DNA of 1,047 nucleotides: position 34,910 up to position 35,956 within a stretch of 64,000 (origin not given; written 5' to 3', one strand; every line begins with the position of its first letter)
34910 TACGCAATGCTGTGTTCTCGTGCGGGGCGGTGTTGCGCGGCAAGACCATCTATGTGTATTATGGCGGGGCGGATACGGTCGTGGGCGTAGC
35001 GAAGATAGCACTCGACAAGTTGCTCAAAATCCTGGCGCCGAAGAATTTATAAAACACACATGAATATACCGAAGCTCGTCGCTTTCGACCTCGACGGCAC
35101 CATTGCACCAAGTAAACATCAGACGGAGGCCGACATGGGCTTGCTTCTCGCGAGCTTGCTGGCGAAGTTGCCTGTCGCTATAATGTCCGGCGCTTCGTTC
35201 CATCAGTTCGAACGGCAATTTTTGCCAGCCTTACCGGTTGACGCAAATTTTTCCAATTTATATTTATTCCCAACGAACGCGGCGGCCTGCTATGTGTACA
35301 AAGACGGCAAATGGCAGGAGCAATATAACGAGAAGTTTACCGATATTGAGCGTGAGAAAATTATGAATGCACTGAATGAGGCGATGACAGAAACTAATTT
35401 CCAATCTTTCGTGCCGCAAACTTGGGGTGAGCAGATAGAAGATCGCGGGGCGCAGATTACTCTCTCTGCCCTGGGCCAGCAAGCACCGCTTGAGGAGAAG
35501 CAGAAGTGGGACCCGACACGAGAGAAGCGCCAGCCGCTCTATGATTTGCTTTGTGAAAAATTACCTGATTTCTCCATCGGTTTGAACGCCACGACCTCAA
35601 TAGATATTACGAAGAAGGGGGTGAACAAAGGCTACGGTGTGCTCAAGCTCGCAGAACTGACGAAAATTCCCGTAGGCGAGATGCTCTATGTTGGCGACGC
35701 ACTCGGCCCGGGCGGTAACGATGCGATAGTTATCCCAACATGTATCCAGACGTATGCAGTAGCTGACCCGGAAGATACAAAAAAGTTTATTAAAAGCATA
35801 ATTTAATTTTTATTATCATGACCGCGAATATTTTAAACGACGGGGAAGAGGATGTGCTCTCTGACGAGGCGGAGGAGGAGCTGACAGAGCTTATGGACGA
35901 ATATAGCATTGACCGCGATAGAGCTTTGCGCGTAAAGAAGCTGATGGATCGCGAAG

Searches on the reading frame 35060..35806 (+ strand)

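Call 58: search_protein_families(library=pfam, proteins=[window:35060-35806:+], max_evalue=0.001)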
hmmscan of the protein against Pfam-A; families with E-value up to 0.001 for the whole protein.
window:35060-35806:+ (248 aa): 3 families
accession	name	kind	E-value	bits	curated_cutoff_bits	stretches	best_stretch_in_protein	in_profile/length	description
PF03332.19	PMM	-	3.6e-10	40.5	22.4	1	30-247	5-218/221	Eukaryotic phosphomannomutase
PF08282.18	Hydrolase_3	-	2.1e-09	37.9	20.9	1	7-214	1-212/255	haloacid dehalogenase-like hydrolase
PF00702.32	Hydrolase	-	0.00014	22.7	26.4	0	5-24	2-21/191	haloacid dehalogenase-like hydrolase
